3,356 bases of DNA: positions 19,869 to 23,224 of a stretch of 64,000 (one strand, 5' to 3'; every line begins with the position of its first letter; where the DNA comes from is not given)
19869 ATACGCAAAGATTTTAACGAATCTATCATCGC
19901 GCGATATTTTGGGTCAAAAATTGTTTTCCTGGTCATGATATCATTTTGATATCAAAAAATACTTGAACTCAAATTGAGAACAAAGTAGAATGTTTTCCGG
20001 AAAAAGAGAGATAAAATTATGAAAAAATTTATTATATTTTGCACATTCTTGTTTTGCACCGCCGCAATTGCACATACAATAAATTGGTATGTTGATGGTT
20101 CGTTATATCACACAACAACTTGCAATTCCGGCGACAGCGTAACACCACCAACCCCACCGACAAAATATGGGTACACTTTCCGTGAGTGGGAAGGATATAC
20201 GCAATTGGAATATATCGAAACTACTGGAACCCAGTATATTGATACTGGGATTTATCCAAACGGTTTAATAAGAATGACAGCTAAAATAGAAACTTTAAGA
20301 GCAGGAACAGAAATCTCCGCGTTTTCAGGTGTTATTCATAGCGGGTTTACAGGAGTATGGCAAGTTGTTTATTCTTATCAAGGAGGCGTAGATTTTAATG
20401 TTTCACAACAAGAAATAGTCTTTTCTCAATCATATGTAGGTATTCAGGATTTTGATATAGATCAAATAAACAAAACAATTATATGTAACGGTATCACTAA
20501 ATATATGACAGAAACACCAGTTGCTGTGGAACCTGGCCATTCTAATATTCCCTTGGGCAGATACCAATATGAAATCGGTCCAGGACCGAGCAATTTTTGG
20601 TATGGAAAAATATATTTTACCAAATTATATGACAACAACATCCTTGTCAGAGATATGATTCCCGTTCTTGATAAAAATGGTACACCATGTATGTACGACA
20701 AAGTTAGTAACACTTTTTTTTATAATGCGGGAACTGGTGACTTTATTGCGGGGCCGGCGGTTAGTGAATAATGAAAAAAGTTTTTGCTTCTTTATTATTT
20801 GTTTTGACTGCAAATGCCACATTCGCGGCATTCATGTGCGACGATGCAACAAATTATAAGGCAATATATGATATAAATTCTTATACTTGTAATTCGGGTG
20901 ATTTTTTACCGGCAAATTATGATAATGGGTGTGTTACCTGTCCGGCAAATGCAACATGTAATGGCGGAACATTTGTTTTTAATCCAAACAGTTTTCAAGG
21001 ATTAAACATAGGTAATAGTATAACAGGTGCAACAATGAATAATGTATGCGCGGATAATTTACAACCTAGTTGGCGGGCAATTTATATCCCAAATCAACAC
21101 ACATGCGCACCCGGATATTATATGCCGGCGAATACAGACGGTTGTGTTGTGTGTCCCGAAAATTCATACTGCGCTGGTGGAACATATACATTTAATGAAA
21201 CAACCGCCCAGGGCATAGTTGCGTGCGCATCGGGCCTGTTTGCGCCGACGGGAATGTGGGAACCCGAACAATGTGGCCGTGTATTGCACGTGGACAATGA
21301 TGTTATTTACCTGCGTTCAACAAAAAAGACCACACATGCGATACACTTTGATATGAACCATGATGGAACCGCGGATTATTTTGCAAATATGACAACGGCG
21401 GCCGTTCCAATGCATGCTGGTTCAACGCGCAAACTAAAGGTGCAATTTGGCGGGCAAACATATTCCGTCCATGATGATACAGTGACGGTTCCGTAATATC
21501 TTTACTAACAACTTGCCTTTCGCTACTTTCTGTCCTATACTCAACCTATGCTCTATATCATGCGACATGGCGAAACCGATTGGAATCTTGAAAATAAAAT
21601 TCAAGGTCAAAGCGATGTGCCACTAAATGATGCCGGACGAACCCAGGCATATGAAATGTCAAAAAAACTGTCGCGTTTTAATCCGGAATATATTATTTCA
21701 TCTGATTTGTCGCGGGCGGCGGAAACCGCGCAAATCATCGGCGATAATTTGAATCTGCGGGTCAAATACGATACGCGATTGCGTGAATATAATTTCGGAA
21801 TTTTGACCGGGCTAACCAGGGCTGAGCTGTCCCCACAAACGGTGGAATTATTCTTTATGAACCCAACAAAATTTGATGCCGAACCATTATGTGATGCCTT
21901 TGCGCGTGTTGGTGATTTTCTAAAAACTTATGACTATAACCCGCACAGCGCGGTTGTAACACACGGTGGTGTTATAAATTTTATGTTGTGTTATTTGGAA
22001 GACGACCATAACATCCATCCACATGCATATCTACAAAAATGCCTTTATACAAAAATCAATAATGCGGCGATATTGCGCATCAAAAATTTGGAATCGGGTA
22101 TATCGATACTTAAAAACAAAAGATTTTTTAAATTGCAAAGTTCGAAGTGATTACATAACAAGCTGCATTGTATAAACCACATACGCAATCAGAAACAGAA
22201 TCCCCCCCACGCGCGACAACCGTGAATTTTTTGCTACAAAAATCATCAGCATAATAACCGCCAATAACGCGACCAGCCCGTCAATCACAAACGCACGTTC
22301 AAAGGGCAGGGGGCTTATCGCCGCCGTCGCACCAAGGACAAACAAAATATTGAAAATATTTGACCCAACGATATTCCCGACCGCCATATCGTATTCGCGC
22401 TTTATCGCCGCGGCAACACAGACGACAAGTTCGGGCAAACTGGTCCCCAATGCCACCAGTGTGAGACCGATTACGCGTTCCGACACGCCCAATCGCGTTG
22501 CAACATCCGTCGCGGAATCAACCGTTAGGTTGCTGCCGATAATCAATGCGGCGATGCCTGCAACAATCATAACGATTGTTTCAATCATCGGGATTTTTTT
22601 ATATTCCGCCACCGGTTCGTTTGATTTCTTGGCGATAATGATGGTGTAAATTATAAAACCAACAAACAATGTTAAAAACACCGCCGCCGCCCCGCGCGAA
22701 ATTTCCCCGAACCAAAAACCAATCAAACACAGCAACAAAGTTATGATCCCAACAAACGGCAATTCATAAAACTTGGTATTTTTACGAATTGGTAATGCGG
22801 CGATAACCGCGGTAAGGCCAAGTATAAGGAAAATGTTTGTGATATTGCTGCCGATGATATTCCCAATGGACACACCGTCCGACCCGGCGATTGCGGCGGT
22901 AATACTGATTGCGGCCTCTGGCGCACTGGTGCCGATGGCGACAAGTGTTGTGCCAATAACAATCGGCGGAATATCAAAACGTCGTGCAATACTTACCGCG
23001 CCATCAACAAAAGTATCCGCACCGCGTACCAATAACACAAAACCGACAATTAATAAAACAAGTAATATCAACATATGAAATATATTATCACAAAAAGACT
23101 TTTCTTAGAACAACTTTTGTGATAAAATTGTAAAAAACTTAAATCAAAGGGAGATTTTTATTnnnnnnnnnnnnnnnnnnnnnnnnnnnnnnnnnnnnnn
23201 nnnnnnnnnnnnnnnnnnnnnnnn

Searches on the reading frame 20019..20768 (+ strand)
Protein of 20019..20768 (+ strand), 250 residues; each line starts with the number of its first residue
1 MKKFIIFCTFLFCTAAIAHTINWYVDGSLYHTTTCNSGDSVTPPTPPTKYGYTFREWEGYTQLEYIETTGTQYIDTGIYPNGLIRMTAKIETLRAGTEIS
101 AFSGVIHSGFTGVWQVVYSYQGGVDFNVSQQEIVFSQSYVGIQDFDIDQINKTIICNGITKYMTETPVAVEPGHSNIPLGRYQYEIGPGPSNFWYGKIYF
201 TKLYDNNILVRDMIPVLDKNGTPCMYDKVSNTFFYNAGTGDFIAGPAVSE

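Call 42: search_protein_families(library=pfam, proteins=[window:20019-20768:+], max_evalue=0.01)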
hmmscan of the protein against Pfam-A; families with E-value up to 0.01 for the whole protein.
window:20019-20768:+ (250 aa): 1 family
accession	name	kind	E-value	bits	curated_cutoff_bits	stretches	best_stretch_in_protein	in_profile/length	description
PF09479.16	Flg_new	-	8.5e-05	23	27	1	20-58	2-39/65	Listeria-Bacteroides repeat domain (List_Bact_rpt)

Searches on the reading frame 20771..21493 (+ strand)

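Call 42: search_protein_families(library=pfam, proteins=[window:20771-21493:+], max_evalue=0.01)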
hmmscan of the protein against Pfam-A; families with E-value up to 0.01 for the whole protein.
window:20771-21493:+ (241 aa): 2 families
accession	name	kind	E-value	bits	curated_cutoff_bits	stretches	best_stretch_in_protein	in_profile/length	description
PF24634.1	DUF7631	-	0.00016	22.5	27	0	52-80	4-29/50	Domain of unknown function (DUF7631)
PF09402.16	MSC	-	0.004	17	29.7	0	23-66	23-63/337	Man1-Src1p-C-terminal domain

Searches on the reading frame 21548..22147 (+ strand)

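Call 42: search_protein_families(library=pfam, proteins=[window:21548-22147:+], max_evalue=0.01)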
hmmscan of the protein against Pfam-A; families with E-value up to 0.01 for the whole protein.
window:21548-22147:+ (200 aa): 1 family
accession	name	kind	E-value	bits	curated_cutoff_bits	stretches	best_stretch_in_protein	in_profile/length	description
PF00300.27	His_Phos_1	-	6.3e-41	140.6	21.7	1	2-155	1-163/194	Histidine phosphatase superfamily (branch 1)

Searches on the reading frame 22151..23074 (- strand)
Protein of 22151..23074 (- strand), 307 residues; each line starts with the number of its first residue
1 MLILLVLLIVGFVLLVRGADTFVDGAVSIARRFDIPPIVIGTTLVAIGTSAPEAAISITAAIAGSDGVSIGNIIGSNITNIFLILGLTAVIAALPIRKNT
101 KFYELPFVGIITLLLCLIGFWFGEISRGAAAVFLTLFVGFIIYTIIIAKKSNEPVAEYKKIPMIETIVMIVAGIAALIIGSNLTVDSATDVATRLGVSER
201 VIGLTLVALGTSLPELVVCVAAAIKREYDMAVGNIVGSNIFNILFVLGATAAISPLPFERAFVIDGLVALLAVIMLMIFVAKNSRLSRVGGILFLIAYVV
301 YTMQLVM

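Call 42: search_protein_families(library=pfam, proteins=[window:22151-23074:-], max_evalue=0.01)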
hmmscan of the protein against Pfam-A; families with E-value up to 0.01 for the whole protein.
window:22151-23074:- (307 aa): 1 family
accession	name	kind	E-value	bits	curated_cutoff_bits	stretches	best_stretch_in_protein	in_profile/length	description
PF01699.29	Na_Ca_ex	-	5e-64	215.3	24.9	2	167-303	3-147/151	Sodium/calcium exchanger protein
